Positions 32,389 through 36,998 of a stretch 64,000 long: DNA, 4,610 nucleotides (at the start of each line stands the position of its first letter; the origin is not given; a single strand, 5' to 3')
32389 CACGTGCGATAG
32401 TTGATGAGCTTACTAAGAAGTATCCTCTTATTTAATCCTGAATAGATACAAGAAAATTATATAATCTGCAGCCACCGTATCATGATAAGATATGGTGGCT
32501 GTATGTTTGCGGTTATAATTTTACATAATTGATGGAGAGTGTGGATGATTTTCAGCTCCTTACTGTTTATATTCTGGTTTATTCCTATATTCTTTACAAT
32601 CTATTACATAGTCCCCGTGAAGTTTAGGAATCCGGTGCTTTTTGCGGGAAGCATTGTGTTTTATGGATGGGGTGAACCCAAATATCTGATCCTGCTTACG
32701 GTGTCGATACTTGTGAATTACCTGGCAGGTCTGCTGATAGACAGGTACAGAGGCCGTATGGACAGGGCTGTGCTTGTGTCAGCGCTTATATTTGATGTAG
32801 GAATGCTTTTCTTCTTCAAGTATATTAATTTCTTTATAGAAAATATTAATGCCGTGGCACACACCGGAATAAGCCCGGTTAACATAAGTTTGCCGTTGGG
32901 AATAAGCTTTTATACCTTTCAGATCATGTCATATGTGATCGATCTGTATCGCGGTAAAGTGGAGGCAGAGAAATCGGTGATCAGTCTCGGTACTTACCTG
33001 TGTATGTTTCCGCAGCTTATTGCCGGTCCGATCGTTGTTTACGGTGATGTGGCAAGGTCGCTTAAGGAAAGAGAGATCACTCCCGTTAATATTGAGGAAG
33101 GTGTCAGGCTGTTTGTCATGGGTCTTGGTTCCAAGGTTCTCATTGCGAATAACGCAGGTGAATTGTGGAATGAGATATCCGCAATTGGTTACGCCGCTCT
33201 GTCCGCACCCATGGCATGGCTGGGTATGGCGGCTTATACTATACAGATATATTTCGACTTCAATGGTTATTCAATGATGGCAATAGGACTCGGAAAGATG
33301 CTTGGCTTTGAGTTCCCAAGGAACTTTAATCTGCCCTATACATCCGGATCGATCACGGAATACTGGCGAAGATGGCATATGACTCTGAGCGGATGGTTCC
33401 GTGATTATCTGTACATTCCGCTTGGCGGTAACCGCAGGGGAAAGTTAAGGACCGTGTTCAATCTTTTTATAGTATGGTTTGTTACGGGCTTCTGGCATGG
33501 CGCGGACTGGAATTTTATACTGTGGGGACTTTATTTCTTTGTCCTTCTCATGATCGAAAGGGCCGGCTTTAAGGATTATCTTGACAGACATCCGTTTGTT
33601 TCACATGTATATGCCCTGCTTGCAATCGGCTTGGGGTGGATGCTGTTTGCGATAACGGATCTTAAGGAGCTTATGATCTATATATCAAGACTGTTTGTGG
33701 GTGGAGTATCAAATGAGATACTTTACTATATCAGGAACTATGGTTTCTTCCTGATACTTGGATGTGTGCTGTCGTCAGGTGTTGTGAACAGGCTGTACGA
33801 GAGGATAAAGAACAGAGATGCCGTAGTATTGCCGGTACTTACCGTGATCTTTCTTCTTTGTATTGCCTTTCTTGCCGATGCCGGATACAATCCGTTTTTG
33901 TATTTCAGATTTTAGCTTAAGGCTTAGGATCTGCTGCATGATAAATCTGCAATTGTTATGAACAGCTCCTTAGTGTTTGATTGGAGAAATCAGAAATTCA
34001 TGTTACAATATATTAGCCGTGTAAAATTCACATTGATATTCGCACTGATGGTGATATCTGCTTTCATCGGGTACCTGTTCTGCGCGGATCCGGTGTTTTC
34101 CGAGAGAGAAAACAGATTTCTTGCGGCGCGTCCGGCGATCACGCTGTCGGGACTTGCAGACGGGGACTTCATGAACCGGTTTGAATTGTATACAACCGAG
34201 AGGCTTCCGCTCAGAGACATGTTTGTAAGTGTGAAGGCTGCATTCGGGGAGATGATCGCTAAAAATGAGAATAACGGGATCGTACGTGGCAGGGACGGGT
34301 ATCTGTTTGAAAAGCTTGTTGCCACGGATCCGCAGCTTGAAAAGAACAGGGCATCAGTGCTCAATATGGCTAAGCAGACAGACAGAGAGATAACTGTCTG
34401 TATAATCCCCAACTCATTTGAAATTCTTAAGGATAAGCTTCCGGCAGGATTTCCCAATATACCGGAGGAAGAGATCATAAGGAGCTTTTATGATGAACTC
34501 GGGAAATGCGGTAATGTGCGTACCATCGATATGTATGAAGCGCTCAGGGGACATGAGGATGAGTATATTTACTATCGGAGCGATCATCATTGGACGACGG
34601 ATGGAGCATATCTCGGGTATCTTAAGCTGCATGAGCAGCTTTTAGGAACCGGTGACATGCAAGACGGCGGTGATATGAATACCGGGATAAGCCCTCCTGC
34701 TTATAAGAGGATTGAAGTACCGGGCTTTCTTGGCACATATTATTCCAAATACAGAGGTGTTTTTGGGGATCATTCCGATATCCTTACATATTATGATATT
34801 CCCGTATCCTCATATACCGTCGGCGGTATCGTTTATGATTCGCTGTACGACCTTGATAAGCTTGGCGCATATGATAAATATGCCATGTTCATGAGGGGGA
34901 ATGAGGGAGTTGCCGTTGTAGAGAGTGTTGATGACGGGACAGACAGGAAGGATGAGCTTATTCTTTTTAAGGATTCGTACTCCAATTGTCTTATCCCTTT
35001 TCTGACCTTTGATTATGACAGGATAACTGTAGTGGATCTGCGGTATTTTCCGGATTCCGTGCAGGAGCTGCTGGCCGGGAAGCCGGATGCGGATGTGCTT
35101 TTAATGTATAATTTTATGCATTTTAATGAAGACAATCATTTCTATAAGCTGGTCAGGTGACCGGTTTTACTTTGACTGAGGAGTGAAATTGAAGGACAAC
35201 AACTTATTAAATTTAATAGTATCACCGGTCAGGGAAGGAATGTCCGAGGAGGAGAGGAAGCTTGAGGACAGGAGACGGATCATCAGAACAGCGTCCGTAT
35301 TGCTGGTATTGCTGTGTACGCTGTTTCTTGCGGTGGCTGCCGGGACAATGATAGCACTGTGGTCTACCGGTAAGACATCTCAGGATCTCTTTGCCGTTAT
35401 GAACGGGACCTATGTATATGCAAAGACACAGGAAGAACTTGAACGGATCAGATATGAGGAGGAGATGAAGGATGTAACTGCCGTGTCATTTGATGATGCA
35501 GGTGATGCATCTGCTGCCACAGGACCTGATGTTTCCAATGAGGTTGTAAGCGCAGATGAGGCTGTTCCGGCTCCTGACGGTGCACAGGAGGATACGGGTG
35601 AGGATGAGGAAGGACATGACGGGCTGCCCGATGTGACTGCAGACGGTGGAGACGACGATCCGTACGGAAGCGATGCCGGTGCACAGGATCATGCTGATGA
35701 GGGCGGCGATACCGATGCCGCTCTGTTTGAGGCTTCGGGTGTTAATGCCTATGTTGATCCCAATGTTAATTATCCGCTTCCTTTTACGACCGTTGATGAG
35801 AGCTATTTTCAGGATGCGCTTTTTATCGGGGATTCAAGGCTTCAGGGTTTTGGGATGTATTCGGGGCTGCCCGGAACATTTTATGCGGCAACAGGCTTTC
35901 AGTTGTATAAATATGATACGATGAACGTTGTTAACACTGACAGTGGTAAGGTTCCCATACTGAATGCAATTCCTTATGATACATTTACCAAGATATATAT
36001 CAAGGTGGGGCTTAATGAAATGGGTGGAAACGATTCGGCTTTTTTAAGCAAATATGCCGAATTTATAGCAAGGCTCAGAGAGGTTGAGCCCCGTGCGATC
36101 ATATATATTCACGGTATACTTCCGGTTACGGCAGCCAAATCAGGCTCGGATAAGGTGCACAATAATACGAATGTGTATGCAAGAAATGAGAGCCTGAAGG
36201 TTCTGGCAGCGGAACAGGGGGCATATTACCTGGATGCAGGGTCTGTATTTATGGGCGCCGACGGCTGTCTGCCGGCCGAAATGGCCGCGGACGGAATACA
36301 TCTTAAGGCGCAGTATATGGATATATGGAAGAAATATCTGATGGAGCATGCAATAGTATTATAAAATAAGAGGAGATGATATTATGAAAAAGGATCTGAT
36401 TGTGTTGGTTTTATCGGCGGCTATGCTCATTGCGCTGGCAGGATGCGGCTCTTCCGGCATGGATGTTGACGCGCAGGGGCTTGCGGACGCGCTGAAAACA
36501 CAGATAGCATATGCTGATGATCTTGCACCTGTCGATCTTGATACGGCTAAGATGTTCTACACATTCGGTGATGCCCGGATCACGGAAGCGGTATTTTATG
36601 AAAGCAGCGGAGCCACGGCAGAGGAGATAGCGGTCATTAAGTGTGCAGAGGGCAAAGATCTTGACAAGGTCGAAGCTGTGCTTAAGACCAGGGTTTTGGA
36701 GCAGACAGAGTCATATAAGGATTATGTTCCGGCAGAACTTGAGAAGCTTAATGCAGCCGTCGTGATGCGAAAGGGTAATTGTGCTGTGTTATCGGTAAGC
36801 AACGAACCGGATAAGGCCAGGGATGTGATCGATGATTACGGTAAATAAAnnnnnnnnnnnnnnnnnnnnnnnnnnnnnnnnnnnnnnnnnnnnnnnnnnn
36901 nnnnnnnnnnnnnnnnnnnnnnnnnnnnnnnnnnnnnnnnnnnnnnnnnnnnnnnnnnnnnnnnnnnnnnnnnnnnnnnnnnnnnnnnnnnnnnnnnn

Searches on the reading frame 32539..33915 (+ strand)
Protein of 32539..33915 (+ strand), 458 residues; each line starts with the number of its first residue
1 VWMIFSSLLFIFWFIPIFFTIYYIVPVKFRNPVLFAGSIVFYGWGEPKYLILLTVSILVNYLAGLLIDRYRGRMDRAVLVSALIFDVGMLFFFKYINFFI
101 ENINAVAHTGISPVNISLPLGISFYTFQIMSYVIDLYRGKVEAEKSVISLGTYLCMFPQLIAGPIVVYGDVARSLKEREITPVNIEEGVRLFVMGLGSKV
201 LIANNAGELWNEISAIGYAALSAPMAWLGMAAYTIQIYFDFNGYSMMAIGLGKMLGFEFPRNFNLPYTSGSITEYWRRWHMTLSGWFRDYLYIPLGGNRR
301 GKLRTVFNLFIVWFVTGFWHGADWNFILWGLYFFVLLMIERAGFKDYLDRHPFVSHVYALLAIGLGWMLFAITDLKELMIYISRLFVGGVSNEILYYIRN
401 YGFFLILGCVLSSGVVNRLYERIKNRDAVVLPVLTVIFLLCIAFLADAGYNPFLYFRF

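Call 11: search_protein_families(library=pfam, proteins=[window:32539-33915:+], max_evalue=0.01)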
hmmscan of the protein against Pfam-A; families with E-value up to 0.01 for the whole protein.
window:32539-33915:+ (458 aa): 1 family
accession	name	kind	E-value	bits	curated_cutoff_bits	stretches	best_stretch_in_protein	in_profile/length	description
PF03062.24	MBOAT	-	1.6e-27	97.2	27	1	44-342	9-296/337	MBOAT, membrane-bound O-acyltransferase family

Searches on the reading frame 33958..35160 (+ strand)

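Call 11: search_protein_families(library=pfam, proteins=[window:33958-35160:+], max_evalue=0.01)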
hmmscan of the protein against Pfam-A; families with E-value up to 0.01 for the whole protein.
window:33958-35160:+ (400 aa): 2 families
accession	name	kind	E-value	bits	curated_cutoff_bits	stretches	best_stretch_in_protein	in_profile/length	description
PF14286.12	DHHW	-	8.7e-28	98.1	25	1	131-359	159-385/385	DHHW protein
PF16822.11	ALGX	-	2e-09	38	26.5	1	108-231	1-133/268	SGNH hydrolase-like domain, acetyltransferase AlgX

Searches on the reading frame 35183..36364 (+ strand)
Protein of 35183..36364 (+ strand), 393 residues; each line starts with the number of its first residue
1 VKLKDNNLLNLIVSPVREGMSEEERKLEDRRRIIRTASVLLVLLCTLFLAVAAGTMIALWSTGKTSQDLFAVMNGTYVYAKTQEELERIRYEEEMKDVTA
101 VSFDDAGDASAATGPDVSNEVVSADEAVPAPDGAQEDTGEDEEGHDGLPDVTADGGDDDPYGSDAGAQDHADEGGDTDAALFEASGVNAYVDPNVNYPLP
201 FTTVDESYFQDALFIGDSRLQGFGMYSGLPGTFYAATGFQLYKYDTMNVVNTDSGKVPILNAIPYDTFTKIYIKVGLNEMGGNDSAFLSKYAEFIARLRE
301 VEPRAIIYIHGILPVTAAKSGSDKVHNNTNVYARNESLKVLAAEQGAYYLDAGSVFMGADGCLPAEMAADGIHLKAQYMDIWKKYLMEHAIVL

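Call 11: search_protein_families(library=pfam, proteins=[window:35183-36364:+], max_evalue=0.01)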
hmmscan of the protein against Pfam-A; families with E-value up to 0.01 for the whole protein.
window:35183-36364:+ (393 aa): 1 family
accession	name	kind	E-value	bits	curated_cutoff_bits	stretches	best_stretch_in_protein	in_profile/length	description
PF13472.12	Lipase_GDSL_2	-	1.3e-12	49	32.9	1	214-378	1-175/178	GDSL-like Lipase/Acylhydrolase family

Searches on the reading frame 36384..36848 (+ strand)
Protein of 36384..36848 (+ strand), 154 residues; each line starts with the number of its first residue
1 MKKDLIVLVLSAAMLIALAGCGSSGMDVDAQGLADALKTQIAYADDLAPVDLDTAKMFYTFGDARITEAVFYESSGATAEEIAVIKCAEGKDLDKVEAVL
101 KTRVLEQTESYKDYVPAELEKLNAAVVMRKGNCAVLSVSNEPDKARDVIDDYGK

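Call 11: search_protein_families(library=pfam, proteins=[window:36384-36848:+], max_evalue=0.01)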
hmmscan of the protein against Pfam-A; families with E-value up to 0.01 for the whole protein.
window:36384-36848:+ (154 aa): 1 family
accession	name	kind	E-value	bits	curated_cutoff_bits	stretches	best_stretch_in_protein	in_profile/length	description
PF14270.11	DUF4358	-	2.1e-21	76.5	25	1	41-139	3-102/102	Domain of unknown function (DUF4358)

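Call 12: find_encoding_contigs(protein=window:36384-36848:+, flank=4000, max_places=10)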
Protein window:36384-36848:+ (154 aa): no gene with exactly this product is on record in the collection.
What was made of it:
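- Tried and rejected: Exact look-up of the window's DUF4358 protein found nothing on record (call 12).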

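Call 32: find_homologous_proteins(query=window:36384-36848:+, max_evalue=1e-10)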
Query window:36384-36848:+ (154 aa): 92 proteins with E <= 1e-10 among 176 candidates.
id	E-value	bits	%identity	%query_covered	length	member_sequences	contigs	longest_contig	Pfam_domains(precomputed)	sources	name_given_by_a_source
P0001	1.4e-90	318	100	100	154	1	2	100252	PF14270.12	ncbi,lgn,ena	-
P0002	1.3e-83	296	94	100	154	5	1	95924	PF14270.12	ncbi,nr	ncbi:MAG: DUF4358 domain-containing protein [Lachnospiraceae bacterium]|nr:DUF4358 domain-containing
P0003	7.6e-58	212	73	93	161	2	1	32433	PF14270.12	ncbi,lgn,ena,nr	ncbi:MAG: DUF4358 domain-containing protein [Lachnospiraceae bacterium]|nr:DUF4358 domain-containing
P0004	8.7e-58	212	73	93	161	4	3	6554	PF14270.12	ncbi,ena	-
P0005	1.6e-57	211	73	95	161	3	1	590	PF14270.12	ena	-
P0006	1.9e-57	211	72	92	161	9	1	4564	PF14270.12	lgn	-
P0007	2.5e-57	211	68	100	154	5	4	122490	PF14270.12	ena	-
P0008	1.0e-56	209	67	100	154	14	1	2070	PF14270.12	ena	-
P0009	2.2e-56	208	72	83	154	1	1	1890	PF14270.12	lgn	-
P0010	6.1e-56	206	65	100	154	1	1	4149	PF14270.12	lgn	-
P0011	6.2e-56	206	71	92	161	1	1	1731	PF14270.12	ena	-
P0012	6.2e-56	206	73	83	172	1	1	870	PF14270.12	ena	-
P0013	7.6e-56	206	72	92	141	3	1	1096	PF14270.12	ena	-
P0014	8.4e-56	206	65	100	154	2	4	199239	PF14270.12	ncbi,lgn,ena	-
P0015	1.9e-55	205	64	100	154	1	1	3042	PF14270.12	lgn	-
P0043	2.4e-39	153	53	98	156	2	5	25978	PF14270.12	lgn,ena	-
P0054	2.6e-36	143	48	95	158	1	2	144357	PF14270.12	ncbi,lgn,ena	-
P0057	6.6e-36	141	47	100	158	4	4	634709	PF14270.12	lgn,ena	-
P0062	3.0e-35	139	51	93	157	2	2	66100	PF14270.12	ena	-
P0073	4.4e-33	132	48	95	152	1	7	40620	PF14270.12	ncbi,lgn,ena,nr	ncbi:MAG: DUF4358 domain-containing protein [Lachnospiraceae bacterium]|nr:DUF4358 domain-containing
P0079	5.3e-32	129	47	90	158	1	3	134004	PF14270.12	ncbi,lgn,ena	-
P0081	7.0e-32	128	48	100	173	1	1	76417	PF14270.12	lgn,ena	-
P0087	4.6e-30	122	44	98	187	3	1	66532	PF14270.12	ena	-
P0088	7.8e-30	122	46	94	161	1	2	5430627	PF14270.12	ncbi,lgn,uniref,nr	ncbi:hypothetical protein acsn021_35320 [Anaerocolumna cellulosilytica]|uniref:Uncharacterized prote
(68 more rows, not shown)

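Call 33: find_encoding_contigs(protein=P0088, flank=3000, max_places=2)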
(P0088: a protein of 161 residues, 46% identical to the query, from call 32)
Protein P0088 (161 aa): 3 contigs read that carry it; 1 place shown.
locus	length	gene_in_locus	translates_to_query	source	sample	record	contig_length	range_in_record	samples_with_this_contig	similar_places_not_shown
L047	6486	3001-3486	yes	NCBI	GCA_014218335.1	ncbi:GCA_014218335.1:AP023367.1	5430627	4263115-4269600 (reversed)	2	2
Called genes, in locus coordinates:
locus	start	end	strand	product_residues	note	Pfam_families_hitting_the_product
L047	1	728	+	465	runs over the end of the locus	PF03062:MBOAT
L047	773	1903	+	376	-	PF16822:ALGX, PF14286:DHHW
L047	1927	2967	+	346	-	PF13472:Lipase_GDSL_2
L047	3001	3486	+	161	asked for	PF14270:DUF4358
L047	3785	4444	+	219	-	PF05708:Peptidase_C92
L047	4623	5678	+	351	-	-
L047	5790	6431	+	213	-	PF14344:DUF4397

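Call 34: find_encoding_contigs(protein=P0057, flank=3000, max_places=2)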
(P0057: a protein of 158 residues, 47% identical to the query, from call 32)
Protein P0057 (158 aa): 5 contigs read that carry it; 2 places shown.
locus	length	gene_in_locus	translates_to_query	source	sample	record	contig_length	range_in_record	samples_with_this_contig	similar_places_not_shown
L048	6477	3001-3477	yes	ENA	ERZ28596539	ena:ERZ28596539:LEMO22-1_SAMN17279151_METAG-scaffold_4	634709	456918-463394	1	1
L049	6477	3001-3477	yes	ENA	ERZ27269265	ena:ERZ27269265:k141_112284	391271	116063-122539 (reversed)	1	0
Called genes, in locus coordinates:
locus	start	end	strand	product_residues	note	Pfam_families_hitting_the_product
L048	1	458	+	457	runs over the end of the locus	PF03062:MBOAT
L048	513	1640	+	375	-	PF16822:ALGX, PF14286:DHHW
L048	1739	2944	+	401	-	PF13472:Lipase_GDSL_2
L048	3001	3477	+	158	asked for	PF14270:DUF4358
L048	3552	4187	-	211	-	PF02589:LUD_dom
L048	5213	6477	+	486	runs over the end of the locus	PF01520:Amidase_3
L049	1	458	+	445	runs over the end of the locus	PF03062:MBOAT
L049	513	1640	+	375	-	PF16822:ALGX, PF14286:DHHW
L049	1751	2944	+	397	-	PF13472:Lipase_GDSL_2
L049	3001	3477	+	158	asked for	PF14270:DUF4358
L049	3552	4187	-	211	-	PF02589:LUD_dom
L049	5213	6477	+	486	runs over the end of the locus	PF01520:Amidase_3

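Call 35: find_encoding_contigs(protein=P0043, flank=3000, max_places=3)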
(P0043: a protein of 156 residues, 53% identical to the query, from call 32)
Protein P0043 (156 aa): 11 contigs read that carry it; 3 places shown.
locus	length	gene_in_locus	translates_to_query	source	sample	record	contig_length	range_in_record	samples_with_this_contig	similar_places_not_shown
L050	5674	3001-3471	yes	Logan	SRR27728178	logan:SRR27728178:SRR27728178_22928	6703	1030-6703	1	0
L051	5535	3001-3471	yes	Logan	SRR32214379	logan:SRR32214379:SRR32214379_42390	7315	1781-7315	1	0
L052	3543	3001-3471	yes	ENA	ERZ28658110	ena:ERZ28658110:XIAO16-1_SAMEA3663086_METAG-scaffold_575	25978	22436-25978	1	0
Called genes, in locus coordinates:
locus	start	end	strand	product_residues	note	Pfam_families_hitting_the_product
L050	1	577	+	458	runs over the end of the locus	PF03062:MBOAT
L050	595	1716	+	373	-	PF16822:ALGX, PF14286:DHHW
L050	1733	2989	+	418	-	PF13472:Lipase_GDSL_2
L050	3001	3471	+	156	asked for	PF14270:DUF4358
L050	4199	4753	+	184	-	PF02632:BioY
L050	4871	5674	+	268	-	?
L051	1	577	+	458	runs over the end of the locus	PF03062:MBOAT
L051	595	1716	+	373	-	PF16822:ALGX, PF14286:DHHW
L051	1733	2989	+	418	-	PF13472:Lipase_GDSL_2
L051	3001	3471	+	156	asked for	PF14270:DUF4358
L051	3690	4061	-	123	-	-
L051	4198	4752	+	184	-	PF02632:BioY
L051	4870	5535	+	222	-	?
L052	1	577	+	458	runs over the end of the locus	PF03062:MBOAT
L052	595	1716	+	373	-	PF16822:ALGX, PF14286:DHHW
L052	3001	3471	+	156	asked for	PF14270:DUF4358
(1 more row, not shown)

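Call 41: find_encoding_contigs(protein=P0054, flank=3000, max_places=1)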
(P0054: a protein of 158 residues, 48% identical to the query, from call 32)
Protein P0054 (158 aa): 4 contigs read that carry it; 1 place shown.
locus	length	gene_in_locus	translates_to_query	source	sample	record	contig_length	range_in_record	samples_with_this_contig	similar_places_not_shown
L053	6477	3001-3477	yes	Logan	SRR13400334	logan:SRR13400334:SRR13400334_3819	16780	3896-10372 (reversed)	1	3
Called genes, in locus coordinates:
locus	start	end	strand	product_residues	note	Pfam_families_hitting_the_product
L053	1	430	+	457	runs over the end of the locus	PF03062:MBOAT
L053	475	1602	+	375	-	PF16822:ALGX, PF14286:DHHW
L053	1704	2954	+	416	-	PF13472:Lipase_GDSL_2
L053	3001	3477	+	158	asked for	PF14270:DUF4358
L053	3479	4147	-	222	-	PF02589:LUD_dom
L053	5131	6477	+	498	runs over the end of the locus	PF01520:Amidase_3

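Call 42: find_encoding_contigs(protein=P0062, flank=3000, max_places=1)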
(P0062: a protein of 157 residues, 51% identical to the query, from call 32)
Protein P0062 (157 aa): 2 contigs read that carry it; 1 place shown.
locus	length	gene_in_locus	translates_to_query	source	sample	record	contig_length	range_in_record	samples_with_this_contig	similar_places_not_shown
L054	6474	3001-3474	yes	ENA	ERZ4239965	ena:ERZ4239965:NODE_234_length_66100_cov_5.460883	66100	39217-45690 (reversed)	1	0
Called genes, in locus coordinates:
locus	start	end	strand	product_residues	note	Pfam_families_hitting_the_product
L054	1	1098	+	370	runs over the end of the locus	PF14286:DHHW, PF16822:ALGX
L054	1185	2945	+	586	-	PF13472:Lipase_GDSL_2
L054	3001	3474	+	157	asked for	PF14270:DUF4358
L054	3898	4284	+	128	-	-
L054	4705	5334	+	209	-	PF00702:Hydrolase, PF12710:HAD, PF13419:HAD_2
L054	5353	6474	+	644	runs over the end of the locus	PF00532:Peripla_BP_1, PF13407:Peripla_BP_4, PF13377:Peripla_BP_3, PF00990:GGDEF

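Call 43: find_encoding_contigs(protein=P0073, flank=3000, max_places=1)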
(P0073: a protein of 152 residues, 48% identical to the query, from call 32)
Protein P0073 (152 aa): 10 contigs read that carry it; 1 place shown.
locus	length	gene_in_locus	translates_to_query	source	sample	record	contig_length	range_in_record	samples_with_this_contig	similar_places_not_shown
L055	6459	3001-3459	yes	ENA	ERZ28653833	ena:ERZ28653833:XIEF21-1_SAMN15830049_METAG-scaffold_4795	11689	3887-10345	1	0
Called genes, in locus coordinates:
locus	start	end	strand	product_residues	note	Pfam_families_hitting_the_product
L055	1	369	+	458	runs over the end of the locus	PF03062:MBOAT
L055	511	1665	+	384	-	PF16822:ALGX, PF14286:DHHW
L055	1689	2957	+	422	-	PF13472:Lipase_GDSL_2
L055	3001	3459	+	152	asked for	PF14270:DUF4358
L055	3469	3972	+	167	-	-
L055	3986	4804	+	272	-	PF00072:Response_reg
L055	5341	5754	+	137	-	PF02082:Rrf2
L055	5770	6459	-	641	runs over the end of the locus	PF00664:ABC_membrane, PF00005:ABC_tran, PF02463:SMC_N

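Call 44: find_encoding_contigs(protein=P0081, flank=3000, max_places=1)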
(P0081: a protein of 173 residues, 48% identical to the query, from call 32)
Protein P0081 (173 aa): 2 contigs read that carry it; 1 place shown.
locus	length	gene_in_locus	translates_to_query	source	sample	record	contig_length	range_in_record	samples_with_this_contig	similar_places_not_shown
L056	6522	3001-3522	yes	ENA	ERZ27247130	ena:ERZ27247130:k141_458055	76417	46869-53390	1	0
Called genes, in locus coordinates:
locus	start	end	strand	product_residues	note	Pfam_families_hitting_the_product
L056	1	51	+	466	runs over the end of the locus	PF03062:MBOAT, PF13813:MBOAT_2 (weak)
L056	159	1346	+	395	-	PF16822:ALGX, PF14286:DHHW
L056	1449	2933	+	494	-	PF13472:Lipase_GDSL_2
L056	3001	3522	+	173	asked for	PF14270:DUF4358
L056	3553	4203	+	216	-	PF00657:Lipase_GDSL, PF13472:Lipase_GDSL_2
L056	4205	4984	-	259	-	-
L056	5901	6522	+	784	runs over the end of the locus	PF00664:ABC_membrane, PF00005:ABC_tran, PF13302:Acetyltransf_3 (weak), PF13420:Acetyltransf_4 (weak), PF00583:Acetyltransf_1, PF13673:Acetyltransf_10, PF13508:Acetyltransf_7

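Call 69: find_encoding_contigs(protein=P0003, flank=2500, max_places=1)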
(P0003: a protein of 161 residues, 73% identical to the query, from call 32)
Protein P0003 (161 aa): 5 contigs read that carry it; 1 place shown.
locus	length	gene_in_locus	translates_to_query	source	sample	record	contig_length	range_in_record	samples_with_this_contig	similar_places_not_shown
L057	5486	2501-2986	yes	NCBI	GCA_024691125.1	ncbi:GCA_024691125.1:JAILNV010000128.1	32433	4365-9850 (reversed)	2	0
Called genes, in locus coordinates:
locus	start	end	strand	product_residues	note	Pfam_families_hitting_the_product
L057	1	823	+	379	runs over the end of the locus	PF16822:ALGX, PF14286:DHHW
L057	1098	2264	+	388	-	PF13472:Lipase_GDSL_2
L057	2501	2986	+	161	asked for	PF14270:DUF4358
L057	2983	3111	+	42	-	-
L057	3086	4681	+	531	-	PF00370:FGGY_N, PF02782:FGGY_C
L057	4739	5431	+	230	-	PF00596:Aldolase_II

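Call 70: find_encoding_contigs(protein=P0079, flank=2500, max_places=1)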
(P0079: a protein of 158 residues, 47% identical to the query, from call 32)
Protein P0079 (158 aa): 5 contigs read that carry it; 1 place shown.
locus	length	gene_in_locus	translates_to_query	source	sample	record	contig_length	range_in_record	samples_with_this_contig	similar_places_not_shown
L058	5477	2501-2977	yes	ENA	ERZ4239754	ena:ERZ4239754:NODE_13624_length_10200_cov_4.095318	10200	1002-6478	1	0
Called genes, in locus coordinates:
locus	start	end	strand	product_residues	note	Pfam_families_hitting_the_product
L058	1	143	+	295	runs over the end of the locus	PF03062:MBOAT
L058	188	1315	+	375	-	PF14286:DHHW, PF16822:ALGX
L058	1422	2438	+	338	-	PF13472:Lipase_GDSL_2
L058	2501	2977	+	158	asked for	PF14270:DUF4358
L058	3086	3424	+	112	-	-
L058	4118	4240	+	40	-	-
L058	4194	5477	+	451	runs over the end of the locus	PF01520:Amidase_3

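Call 71: find_encoding_contigs(protein=P0087, flank=2500, max_places=1)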
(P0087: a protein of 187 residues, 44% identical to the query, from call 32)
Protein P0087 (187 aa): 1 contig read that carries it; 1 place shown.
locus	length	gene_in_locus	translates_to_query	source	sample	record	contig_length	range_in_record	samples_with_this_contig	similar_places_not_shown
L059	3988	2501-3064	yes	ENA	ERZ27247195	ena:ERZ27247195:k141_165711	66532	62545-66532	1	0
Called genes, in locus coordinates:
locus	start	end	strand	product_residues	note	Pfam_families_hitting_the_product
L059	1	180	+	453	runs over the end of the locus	PF03062:MBOAT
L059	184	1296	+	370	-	PF16822:ALGX, PF14286:DHHW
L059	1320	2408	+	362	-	PF13472:Lipase_GDSL_2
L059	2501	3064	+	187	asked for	PF14270:DUF4358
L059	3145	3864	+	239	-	PF17746:SfsA_N, PF03749:SfsA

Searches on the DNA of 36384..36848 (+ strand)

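Call 56: search_rna_families(sources=[L048, L050, L054, L055, L053], threshold=evalue, max_evalue=1, show_alignments=0)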
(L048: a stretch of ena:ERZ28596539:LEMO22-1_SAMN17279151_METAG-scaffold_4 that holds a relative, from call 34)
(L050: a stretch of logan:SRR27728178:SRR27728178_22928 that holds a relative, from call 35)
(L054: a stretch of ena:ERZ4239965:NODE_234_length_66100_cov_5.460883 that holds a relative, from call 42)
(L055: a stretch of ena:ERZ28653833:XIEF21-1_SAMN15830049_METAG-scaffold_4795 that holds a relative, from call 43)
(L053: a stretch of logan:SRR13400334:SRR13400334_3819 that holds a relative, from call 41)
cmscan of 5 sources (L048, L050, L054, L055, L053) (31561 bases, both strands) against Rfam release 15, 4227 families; matches with E-value up to 1: 1.
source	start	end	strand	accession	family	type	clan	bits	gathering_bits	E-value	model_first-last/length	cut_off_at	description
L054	4469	4541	+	RF00005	tRNA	Gene; tRNA;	CL00001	68.7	29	3.5e-13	1-71/71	no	tRNA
